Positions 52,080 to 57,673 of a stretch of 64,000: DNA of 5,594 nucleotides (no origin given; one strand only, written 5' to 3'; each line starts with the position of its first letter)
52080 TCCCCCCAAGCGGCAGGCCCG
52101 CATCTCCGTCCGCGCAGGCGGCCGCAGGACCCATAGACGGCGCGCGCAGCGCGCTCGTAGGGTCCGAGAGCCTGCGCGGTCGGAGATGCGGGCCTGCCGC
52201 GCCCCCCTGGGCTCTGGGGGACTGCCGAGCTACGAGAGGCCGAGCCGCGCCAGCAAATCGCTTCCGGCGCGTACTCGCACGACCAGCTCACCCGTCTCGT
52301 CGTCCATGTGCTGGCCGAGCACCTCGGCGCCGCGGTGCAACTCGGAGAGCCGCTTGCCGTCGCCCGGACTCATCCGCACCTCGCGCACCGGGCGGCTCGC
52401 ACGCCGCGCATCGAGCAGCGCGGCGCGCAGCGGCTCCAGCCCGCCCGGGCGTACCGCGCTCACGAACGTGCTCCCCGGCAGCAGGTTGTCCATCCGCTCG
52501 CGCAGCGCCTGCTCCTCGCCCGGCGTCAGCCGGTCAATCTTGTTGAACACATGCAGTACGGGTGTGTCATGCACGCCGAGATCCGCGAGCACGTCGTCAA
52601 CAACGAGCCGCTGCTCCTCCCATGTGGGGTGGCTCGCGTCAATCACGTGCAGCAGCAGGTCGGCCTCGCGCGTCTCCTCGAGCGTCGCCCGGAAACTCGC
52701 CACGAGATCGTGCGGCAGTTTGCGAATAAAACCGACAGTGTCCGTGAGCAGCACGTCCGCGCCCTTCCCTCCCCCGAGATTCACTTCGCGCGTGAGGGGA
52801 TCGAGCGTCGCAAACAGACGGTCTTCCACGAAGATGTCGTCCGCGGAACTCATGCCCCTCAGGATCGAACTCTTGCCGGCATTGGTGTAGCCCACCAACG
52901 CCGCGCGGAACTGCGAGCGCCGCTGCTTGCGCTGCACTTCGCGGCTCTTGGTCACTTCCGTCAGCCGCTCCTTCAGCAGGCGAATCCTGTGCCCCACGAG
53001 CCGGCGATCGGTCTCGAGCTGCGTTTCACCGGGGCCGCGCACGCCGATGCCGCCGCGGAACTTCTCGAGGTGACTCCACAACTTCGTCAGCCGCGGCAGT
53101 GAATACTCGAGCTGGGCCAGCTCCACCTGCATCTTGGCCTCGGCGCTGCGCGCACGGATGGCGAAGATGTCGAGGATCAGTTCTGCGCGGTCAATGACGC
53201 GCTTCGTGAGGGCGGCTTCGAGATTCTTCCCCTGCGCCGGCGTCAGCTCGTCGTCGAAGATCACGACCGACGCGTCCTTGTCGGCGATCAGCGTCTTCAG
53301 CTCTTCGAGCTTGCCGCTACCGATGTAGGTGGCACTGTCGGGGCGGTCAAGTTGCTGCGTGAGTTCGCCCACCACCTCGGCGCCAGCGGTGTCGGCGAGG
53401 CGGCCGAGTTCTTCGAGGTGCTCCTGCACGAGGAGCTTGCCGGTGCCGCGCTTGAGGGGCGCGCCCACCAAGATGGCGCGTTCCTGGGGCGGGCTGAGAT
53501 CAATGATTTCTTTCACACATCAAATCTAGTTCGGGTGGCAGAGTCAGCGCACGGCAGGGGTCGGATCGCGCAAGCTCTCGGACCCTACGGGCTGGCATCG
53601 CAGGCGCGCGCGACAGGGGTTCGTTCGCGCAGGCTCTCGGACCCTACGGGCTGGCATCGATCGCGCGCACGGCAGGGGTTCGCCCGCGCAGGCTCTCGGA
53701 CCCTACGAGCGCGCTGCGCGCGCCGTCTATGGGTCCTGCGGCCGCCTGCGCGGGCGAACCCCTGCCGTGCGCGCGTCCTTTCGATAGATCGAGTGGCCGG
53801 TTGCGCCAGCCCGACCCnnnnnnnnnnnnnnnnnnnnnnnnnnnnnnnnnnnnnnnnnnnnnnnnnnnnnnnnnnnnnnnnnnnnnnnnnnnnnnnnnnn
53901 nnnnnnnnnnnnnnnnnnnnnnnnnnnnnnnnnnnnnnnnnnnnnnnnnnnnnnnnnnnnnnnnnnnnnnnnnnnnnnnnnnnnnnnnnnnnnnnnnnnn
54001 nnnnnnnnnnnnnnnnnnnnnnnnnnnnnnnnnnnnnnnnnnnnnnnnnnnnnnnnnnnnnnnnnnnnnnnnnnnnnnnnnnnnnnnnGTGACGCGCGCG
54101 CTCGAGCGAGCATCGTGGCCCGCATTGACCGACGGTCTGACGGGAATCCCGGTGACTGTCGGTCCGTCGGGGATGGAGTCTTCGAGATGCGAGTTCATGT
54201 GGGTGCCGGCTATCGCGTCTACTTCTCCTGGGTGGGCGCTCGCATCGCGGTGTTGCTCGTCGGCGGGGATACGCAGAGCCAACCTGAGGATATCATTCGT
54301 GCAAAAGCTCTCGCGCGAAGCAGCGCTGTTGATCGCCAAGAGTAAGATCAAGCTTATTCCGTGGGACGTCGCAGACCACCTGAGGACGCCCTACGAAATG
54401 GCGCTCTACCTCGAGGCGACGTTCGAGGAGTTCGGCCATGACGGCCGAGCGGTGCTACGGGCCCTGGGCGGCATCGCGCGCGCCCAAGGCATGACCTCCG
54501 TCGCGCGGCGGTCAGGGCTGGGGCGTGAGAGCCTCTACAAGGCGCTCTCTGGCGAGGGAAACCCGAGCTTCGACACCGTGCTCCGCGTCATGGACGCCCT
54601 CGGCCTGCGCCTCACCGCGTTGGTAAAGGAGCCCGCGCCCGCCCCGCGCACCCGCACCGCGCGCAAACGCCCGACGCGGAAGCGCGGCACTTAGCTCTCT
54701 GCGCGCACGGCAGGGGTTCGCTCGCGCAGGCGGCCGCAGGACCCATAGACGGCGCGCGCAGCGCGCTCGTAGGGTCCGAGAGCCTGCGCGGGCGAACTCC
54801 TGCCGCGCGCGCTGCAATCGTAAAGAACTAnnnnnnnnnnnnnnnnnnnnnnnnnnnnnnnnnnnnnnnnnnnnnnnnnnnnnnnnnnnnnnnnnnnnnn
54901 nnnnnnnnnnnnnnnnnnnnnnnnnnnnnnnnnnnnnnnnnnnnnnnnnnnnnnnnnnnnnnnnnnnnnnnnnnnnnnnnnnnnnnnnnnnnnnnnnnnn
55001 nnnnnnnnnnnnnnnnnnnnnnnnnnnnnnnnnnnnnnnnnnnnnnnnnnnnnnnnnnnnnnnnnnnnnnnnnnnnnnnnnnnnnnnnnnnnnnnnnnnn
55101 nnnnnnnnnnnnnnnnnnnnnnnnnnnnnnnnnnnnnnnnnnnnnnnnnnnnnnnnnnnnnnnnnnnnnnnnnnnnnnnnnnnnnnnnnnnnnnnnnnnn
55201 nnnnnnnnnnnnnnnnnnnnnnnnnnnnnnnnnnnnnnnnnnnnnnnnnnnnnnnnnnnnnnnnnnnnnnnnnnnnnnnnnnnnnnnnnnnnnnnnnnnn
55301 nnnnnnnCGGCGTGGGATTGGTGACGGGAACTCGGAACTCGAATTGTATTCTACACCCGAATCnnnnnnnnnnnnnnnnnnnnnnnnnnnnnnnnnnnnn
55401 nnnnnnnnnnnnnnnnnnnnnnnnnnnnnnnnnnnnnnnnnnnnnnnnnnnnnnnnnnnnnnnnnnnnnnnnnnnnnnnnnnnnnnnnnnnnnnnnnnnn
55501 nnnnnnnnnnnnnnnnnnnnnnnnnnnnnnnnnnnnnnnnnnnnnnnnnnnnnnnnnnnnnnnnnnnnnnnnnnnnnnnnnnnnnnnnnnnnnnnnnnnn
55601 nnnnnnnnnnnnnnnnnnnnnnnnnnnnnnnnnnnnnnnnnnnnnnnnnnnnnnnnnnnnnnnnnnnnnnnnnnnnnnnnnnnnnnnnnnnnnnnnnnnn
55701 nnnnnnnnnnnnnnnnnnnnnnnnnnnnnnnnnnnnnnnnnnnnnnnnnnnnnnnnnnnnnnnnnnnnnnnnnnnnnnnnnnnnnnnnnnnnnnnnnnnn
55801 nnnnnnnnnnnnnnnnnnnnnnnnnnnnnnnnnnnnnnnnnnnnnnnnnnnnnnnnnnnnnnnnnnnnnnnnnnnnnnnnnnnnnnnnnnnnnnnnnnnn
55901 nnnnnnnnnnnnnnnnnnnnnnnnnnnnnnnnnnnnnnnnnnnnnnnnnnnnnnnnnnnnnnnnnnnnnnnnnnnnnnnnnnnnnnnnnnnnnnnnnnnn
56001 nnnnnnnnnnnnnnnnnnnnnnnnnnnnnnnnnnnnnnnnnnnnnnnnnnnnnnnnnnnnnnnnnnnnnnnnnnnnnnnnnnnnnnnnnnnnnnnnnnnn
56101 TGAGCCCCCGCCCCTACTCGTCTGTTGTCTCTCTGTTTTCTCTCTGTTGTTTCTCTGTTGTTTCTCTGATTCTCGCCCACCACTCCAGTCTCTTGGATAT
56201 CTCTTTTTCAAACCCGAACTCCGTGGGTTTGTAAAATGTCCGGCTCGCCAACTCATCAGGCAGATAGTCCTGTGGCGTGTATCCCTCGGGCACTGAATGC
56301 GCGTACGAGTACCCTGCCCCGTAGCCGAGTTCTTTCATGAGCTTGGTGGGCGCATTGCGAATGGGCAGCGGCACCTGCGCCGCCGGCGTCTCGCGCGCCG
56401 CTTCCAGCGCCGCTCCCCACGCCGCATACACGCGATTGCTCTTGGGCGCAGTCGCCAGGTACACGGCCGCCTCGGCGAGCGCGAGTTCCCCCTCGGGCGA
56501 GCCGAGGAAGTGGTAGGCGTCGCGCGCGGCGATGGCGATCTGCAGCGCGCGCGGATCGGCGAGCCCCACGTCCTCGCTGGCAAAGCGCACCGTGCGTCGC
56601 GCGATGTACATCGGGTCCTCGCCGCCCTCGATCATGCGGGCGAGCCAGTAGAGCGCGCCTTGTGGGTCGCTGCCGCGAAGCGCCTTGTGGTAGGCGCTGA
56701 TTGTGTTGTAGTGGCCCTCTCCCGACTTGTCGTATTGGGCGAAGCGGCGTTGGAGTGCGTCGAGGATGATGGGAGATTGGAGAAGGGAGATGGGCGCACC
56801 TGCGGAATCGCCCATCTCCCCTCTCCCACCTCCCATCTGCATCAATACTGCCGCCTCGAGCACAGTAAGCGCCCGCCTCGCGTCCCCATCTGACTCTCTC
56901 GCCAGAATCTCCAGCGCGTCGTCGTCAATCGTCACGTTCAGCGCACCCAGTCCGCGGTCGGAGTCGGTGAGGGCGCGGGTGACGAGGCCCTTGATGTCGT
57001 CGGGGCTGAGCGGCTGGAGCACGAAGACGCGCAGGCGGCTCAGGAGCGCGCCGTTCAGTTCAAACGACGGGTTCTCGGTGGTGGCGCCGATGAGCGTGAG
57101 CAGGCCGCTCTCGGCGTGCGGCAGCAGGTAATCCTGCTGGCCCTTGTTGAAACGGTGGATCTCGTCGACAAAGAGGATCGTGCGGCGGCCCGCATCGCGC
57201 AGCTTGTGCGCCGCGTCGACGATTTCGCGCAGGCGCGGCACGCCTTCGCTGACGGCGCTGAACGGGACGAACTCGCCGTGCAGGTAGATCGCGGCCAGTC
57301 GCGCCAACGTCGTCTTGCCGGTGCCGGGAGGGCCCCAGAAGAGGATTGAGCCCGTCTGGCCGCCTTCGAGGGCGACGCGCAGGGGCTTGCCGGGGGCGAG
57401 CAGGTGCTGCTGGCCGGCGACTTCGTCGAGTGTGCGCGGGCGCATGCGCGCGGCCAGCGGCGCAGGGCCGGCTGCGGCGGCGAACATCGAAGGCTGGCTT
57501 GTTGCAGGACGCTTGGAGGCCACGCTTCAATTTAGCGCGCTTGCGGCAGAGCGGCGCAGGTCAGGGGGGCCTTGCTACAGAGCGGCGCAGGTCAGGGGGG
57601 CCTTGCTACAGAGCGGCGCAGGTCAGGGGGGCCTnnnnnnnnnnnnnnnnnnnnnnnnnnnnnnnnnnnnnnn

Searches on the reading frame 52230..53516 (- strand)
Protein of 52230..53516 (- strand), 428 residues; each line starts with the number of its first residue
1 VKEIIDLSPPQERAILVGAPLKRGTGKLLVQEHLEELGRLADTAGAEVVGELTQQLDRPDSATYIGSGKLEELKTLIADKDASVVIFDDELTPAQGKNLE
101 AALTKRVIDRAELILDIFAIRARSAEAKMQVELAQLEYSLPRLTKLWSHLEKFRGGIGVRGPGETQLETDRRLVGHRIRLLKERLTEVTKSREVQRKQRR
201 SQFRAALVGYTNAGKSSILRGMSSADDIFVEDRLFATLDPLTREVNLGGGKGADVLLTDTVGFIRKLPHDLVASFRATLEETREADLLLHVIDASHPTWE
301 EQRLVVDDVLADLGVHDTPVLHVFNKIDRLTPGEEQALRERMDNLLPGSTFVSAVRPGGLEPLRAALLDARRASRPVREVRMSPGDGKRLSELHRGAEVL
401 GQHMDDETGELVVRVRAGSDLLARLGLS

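Call 7: find_encoding_contigs(protein=window:52230-53516:-, flank=10000, max_places=10)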
Protein window:52230-53516:- (428 aa): no gene with exactly this product is on record in the collection.

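Call 10: find_encoding_contigs(protein=window:52233-53516:-, flank=10000, max_places=10)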
Protein seq(428 aa) (428 aa): no gene with exactly this product is on record in the collection.

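Call 19: find_related_loci(query=window:52233-53516:-, collection=genome_contigs, flank=10000)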
Query seq(428 aa) (428 aa) in genome_contigs; peptide patterns used: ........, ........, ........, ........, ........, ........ (x = any residue, [..] = any of these).
358 stretches matched a pattern; 205 encode a relative of the query (tblastn E <= 1e-3); the best 80 are kept; 80 distinct loci.
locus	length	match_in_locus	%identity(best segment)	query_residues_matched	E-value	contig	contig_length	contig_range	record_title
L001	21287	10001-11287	90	1-428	0e+0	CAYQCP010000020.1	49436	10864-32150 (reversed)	MAG TPA_asm: uncultured Gemmatimonas sp. isolate SRP302447_co4_428 genome assembly, contig: NODE_2021_length_49436_cov_1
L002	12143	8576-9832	90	2-420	0e+0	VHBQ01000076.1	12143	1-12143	MAG: Gemmatimonadetes bacterium isolate M_DeepCast_65m_m1_262 M_DeepCast_65m_m1_262_Ga0194120_10009669, whole genome sho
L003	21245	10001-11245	93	2-415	0e+0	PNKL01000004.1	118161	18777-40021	MAG: Gemmatimonas sp. isolate PR.004 PR_1000025_118161, whole genome shotgun sequence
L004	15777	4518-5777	85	2-420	0e+0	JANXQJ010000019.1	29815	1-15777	MAG: Deltaproteobacteria bacterium isolate GL140_5_concoct_145_sub GL140_5_k141_568983, whole genome shotgun sequence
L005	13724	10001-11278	84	2-427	0e+0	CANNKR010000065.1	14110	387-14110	MAG: Gemmatimonadetes bacterium isolate ZH-Oct18-98 genome assembly, contig: ZH-Oct18-C3863, whole genome shotgun sequen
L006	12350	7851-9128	84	2-427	0e+0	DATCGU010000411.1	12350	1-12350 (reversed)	MAG TPA_asm: Gemmatimonadaceae bacterium isolate SMAG_U7815 k141_690744, whole genome shotgun sequence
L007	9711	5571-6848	83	2-427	0e+0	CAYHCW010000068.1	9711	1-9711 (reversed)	MAG TPA_asm: uncultured Gemmatimonas sp. isolate ERP119702_co3_135 genome assembly, contig: NODE_5467_length_9711_cov_5.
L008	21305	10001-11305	71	2-424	0e+0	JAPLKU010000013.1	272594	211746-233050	MAG: Gemmatimonadetes bacterium isolate LacPavin_0920_WC57_MAG_64_15 LacPavin_0920_WC57_scaffold_759822, whole genome sh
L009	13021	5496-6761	73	2-425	0e+0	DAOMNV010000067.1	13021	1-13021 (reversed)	MAG TPA_asm: Gemmatimonadaceae bacterium isolate AMR_MDS_5903 NODE_2088_length_13021_cov_4.616844, whole genome shotgun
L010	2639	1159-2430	71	2-425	0e+0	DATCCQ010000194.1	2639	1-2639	MAG TPA_asm: Gaiellaceae bacterium isolate SMAG_U7703 k141_410931, whole genome shotgun sequence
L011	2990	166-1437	72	2-425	0e+0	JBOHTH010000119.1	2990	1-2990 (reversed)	MAG: Gemmatimonadaceae bacterium isolate TC-S_metawrap_bin.232 k127_2067136, whole genome shotgun sequence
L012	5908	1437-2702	71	2-425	0e+0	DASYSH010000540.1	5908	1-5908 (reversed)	MAG TPA_asm: Gemmatimonadaceae bacterium isolate SMAG_U4533 k141_373059, whole genome shotgun sequence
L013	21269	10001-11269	72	1-425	0e+0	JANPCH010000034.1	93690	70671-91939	MAG: Gemmatimonadaceae bacterium isolate VAR_78_metabat_551 VAR_78_k141_2179707, whole genome shotgun sequence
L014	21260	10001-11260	70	2-425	0e+0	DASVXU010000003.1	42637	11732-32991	MAG TPA_asm: Gemmatimonadaceae bacterium isolate SMAG_U2583 k141_1132737, whole genome shotgun sequence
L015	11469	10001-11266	69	2-425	0e+0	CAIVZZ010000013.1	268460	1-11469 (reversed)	MAG: uncultured Gemmatimonadetes bacterium isolate Umea3_bin-3837 genome assembly, contig: bin-3837:13/32, whole genome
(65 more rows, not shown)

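Call 74: search_protein_families(library=pfam, proteins=[window:52230-53516:-, L002:11188-11496:-, L002:11517-11933:-], max_evalue=0.01)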
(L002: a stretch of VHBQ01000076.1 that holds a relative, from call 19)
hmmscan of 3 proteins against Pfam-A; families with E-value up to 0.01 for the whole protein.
window:52230-53516:- (428 aa): 3 families
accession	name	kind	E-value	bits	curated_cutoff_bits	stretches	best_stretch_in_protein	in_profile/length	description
PF13167.11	GTP-bdg_N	-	2.8e-34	118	25.4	1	32-119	2-89/89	GTP-binding GTPase N-terminal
PF16360.10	GTP-bdg_M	-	2.8e-31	108.3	29.5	1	121-199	1-79/79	GTP-binding GTPase Middle Region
PF01926.29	MMR_HSR1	-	3.4e-18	66.3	21.9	1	205-326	2-113/113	50S ribosome-binding GTPase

L002:11188-11496:- (102 aa): 1 family
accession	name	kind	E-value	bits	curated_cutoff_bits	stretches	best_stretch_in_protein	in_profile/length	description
PF06769.20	YoeB_toxin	-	4.6e-31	107.1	27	1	24-102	2-80/80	YoeB-like toxin of bacterial type II toxin-antitoxin system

L002:11517-11933:- (138 aa): 1 family
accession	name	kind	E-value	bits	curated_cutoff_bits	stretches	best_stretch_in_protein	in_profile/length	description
PF02604.26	PhdYeFM_antitox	-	2.9e-17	62.6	29.8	1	44-112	1-69/74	Antitoxin Phd_YefM, type II toxin-antitoxin system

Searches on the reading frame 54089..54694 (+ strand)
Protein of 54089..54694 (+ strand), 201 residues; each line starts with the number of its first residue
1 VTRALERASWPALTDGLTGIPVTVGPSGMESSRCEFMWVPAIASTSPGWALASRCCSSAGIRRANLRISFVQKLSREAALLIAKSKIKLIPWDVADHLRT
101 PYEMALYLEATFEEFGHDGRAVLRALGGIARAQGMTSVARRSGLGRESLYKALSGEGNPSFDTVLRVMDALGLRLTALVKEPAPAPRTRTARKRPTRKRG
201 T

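Call 29: search_protein_families(library=pfam, proteins=[window:54089-54694:+], max_evalue=0.01)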
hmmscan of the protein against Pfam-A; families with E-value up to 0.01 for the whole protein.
window:54089-54694:+ (201 aa): 4 families
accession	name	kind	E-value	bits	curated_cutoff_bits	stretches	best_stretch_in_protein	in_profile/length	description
PF21716.3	dnstrm_HI1420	-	7e-25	87.2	27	1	90-177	3-88/90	Probable addiction module antidote protein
PF01381.28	HTH_3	-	3.5e-06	27.4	23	1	132-176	7-53/55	Helix-turn-helix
PF13560.12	HTH_31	-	0.00081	20.1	27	1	137-173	19-56/64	Helix-turn-helix domain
PF13443.12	HTH_26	-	0.0024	18.5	22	1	136-175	14-54/63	Cro/C1-type HTH DNA-binding domain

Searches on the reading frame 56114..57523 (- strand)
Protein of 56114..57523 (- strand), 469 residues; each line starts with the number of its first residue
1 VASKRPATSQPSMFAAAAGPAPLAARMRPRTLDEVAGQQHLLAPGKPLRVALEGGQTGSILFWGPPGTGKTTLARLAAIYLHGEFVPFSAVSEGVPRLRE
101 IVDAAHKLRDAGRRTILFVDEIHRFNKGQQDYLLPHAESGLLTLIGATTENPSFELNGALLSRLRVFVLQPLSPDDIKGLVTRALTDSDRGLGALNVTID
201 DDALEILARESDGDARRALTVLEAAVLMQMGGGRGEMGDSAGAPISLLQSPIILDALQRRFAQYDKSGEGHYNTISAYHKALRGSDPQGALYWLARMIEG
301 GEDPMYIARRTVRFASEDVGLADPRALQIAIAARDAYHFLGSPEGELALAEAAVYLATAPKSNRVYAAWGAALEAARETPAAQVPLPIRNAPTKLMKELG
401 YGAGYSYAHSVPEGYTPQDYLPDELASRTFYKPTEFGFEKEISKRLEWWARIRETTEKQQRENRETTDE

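Call 74: search_protein_families(library=pfam, proteins=[window:56114-57523:-], max_evalue=0.01)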
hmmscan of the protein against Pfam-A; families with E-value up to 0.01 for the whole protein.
window:56114-57523:- (469 aa): 12 families
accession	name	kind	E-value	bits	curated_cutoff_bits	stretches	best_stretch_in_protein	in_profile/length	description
PF12002.13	MgsA_C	-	3.7e-68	229.1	27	1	284-449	1-166/167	MgsA AAA+ ATPase C terminal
PF16193.11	AAA_assoc_2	-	9.7e-20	71.1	34.3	1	195-283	3-81/81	AAA C-terminal domain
PF00004.35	AAA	-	1.5e-13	51.8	21.2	1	60-170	1-129/131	ATPase family associated with various cellular activities (AAA)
PF05496.18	RuvB_N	-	5.9e-12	46.1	27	1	27-144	1-115/159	Holliday junction DNA helicase RuvB P-loop domain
PF21960.2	RCF1-5-like_lid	-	1.4e-05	25.4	27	1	196-225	11-41/43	RCF1/5-like, AAA+ ATPase lid domain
PF01078.27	Mg_chelatase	-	0.00011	22.1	20.3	1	32-76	2-41/207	Magnesium chelatase, subunit ChlI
PF13191.12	AAA_16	-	0.00015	22.7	32.6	0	54-82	21-49/167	AAA ATPase domain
PF13401.12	AAA_22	-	0.00018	22.3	27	0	56-77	4-25/130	AAA domain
PF05673.19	DUF815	-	0.00059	19.5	23.8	1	49-132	45-125/249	Protein of unknown function (DUF815)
PF07728.20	AAA_5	-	0.00086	19.8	22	0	60-139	2-92/139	AAA domain (dynein-related subfamily)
PF20720.3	nSTAND3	-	0.0015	18.7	27.2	1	57-122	17-74/155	Novel STAND NTPase 3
PF07724.20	AAA_2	-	0.0075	16.8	27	0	57-143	3-105/166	AAA domain (Cdc48 subfamily)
